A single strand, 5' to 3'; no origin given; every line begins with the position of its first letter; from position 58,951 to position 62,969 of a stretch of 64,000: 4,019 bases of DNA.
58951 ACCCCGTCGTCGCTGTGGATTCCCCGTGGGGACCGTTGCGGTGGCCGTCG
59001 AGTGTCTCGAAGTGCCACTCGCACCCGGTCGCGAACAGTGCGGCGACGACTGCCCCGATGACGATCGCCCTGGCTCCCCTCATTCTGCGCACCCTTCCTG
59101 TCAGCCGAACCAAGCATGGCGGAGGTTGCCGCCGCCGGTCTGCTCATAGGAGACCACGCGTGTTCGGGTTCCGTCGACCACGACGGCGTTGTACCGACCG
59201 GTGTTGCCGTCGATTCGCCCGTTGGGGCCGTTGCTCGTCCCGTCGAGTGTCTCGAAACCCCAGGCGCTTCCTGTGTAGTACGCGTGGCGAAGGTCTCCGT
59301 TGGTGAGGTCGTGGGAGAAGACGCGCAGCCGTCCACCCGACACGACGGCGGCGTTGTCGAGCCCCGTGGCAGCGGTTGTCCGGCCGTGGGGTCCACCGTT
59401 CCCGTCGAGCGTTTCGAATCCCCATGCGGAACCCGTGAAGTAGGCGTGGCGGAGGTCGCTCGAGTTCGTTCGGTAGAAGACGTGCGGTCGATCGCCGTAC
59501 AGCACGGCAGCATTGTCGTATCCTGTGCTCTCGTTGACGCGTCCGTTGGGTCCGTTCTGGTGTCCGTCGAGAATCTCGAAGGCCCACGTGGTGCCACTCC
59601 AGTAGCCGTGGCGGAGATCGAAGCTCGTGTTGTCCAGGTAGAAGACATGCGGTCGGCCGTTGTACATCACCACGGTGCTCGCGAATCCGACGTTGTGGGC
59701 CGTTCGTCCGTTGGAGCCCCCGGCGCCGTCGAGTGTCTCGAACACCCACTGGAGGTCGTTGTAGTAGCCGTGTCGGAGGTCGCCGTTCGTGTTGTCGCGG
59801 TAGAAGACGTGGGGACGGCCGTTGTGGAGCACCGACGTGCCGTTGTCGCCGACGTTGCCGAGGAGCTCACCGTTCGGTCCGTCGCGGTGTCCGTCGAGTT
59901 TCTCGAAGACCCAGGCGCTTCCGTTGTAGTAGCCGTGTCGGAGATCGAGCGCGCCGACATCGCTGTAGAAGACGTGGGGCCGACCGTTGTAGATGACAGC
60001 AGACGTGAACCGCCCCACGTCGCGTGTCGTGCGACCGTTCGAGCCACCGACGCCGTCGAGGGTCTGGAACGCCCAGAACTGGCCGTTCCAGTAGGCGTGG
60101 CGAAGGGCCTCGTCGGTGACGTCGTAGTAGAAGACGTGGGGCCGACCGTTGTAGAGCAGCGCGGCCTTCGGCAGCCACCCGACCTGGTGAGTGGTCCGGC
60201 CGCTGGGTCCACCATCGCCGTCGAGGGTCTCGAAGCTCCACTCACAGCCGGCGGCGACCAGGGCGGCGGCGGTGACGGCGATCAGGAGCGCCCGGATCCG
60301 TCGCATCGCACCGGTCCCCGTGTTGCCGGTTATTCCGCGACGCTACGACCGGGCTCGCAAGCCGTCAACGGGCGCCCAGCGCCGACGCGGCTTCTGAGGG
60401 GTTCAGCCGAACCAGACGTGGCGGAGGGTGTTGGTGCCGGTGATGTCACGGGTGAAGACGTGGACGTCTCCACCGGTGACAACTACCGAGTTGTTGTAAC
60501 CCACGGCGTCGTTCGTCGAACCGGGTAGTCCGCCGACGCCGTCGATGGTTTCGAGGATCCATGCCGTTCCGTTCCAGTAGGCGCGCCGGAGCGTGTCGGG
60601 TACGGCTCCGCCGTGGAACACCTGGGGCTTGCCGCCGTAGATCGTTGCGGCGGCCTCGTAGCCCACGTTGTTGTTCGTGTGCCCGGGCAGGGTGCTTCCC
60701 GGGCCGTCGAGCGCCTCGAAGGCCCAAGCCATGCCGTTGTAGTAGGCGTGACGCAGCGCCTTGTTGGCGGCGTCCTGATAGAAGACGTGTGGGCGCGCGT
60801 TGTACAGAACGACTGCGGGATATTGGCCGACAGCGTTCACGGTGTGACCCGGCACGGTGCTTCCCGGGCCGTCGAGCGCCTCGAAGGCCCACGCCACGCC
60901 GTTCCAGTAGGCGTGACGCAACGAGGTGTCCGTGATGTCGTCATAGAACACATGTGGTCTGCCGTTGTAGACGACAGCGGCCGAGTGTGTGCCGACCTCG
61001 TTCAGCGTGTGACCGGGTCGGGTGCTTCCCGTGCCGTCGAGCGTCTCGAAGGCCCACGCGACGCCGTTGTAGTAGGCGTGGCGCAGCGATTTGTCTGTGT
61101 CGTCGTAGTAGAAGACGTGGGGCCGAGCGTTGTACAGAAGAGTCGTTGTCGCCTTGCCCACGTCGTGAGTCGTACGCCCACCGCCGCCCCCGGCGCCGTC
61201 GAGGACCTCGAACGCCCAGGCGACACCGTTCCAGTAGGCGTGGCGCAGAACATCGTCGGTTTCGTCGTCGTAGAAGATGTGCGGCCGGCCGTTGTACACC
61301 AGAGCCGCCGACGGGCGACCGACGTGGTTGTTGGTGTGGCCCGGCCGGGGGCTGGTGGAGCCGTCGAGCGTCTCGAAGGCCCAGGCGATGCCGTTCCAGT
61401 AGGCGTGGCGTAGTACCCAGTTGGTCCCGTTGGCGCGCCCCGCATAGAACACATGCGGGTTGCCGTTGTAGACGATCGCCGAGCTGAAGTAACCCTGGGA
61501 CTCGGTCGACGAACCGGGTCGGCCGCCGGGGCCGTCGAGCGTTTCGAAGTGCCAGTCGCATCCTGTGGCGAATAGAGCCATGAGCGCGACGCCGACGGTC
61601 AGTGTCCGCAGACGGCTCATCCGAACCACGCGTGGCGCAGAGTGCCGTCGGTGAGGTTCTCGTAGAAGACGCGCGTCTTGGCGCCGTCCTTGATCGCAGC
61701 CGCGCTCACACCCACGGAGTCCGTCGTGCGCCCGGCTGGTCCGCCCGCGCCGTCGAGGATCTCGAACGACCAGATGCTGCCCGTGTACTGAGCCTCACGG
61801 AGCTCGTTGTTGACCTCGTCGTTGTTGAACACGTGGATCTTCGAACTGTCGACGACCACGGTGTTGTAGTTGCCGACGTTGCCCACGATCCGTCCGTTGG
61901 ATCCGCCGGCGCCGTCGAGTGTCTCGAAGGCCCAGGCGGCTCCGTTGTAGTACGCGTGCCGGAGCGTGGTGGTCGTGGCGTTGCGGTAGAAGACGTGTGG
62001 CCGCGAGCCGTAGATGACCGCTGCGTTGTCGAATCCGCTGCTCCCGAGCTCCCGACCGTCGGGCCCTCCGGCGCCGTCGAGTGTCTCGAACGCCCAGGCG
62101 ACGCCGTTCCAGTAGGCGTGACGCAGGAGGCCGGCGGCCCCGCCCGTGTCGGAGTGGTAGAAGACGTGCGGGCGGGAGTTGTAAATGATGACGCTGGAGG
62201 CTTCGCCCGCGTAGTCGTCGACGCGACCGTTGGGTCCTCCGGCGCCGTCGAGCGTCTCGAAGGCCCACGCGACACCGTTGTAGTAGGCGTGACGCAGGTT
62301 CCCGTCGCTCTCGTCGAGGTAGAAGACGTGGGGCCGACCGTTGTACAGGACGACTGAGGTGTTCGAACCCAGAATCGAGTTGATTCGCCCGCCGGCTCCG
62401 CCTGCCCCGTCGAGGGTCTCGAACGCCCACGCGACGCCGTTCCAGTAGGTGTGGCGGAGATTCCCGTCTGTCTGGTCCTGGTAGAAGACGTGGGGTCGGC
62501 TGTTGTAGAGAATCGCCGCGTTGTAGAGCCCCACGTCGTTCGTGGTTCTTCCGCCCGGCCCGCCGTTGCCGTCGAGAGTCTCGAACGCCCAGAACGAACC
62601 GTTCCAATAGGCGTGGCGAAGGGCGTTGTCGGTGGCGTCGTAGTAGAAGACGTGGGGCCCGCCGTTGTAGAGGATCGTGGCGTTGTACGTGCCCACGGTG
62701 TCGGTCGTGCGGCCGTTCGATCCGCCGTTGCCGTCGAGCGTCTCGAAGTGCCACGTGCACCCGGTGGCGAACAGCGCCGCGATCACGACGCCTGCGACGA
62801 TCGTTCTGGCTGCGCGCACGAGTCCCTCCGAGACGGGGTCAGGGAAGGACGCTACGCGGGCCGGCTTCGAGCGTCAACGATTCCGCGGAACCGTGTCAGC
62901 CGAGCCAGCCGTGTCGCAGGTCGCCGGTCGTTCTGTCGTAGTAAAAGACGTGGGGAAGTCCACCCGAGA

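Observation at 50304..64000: Tandem array of at least ten paralogous lipoprotein genes, each made only of seven 54-residue repeats (predicted membrane-tethered beta-propellers)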

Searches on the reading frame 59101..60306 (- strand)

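Call 3: search_protein_families(library=pfam, proteins=[window:59101-60306:-], max_evalue=1)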
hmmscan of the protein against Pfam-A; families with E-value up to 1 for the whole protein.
window:59101-60306:- (401 aa): 1 family
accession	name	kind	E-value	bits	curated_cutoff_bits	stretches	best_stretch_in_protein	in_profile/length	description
PF20146.4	NRF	-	0.12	13.2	27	0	340-370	9-39/121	Nose resistant-to-fluoxetine protein, N-terminal domain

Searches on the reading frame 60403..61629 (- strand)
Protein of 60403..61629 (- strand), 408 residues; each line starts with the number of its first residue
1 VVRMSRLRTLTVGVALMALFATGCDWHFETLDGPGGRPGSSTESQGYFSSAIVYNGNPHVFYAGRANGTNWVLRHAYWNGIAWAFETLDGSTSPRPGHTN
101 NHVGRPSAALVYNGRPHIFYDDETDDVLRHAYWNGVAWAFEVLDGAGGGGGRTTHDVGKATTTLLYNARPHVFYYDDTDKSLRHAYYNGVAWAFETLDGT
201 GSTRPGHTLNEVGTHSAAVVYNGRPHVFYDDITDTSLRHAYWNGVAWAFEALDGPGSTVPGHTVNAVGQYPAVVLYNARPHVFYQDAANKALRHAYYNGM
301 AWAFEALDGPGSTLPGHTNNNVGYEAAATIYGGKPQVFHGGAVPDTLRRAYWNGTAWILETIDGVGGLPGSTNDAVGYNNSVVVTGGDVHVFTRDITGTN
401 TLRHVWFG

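Call 3: search_protein_families(library=pfam, proteins=[window:60403-61629:-], max_evalue=1)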
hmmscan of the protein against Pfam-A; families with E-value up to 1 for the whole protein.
window:60403-61629:- (408 aa): 5 families
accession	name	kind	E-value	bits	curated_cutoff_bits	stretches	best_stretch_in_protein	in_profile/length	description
PF07860.16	CCD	-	7.1e-07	29.8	25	2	77-107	40-70/130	WisP family C-Terminal Region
PF10708.14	DUF2510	-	0.0011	19.1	24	0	344-358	11-23/35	Protein of unknown function (DUF2510)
PF21514.3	FimA-like_C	-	0.039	14.1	27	0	163-193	30-60/189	FimA-like major fimbrial subunit protein, C-terminal domain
PF20361.3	DUF6656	-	0.19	11.7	27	0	222-249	74-101/182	Family of unknown function (DUF6656)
PF24926.1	ACT_ACR9_C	-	0.28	11.6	27.4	0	222-233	14-24/80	ACT domain-containing protein ACR9, C-terminal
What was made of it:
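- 60403..61620 (-): Paralog h: intact, 405 aa, PGH-loop subtype. Its start overlaps the stop of i by 4 nt. The Pfam WisP CCD hit is a 29.8-bit fragment (call 3).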

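Call 4: search_protein_families(library=ncbifam, proteins=[window:60403-61629:-], max_evalue=1)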
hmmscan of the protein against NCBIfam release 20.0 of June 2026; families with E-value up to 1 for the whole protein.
window:60403-61629:- (408 aa): 2 families
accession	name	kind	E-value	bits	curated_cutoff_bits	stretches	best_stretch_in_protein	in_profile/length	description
NF007418.0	PRK09956.1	equivalog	0.14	11.1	583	0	179-201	54-75/308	ISNCY family transposase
NF058649.1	GTSAG_HSLs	subfamily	0.62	9.4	380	0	207-233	267-293/312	GTSAG motif subfamily hormone-sensitive lipase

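Call 75: search_protein_families(library=padloc, proteins=[window:60403-61620:-], max_evalue=0.01)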
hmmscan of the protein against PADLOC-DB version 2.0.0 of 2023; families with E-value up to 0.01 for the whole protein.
window:60403-61620:- (405 aa): 1 family
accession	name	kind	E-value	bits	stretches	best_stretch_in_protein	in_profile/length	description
PDLC02890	DpdH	-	1.3e-08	33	0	292-315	59-82/127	DpdH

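Call 76: search_protein_families(library=phrogs, proteins=[window:60403-61620:-], max_evalue=0.01)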
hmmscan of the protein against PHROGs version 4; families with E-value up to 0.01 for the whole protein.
window:60403-61620:- (405 aa): 2 families
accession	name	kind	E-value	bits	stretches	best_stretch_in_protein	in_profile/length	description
phrog_11009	-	unknown function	7.4e-05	23.6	0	279-304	77-102/106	-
phrog_24663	-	unknown function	0.0024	18.8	0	116-147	22-50/57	-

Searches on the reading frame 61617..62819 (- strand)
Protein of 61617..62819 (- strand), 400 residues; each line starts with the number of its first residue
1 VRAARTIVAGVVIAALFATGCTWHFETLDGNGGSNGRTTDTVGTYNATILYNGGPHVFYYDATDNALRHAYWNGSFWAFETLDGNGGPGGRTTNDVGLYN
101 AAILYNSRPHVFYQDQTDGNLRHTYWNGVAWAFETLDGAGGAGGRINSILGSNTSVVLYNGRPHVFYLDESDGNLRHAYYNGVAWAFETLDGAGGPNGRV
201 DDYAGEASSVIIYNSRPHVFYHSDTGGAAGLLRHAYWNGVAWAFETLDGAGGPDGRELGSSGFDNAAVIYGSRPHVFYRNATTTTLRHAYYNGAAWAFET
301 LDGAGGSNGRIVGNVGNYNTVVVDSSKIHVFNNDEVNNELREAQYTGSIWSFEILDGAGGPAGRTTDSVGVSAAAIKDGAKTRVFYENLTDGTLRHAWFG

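Call 3: search_protein_families(library=pfam, proteins=[window:61617-62819:-], max_evalue=1)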
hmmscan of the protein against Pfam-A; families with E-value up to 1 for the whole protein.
window:61617-62819:- (400 aa): 5 families
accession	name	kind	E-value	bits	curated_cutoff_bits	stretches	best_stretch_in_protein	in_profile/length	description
PF10708.14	DUF2510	-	0.0037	17.4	24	0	113-135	4-26/35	Protein of unknown function (DUF2510)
PF03984.19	DUF346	-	0.0056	16.8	22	1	116-131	8-23/39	Repeat of unknown function (DUF346)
PF19172.5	DUF5854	-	0.014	15.7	27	0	44-76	91-121/159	Family of unknown function (DUF5854)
PF17696.6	ALN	-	0.052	14.1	25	0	110-134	31-54/68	Another-regulin-like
PF06701.19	MIB_HERC2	-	0.7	10.3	33.5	0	293-320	7-33/66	Mib_herc2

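Call 31: find_encoding_contigs(protein=window:61617-62819:-, flank=10000, max_places=3)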
Protein window:61617-62819:- (400 aa): no gene with exactly this product is on record in the collection.
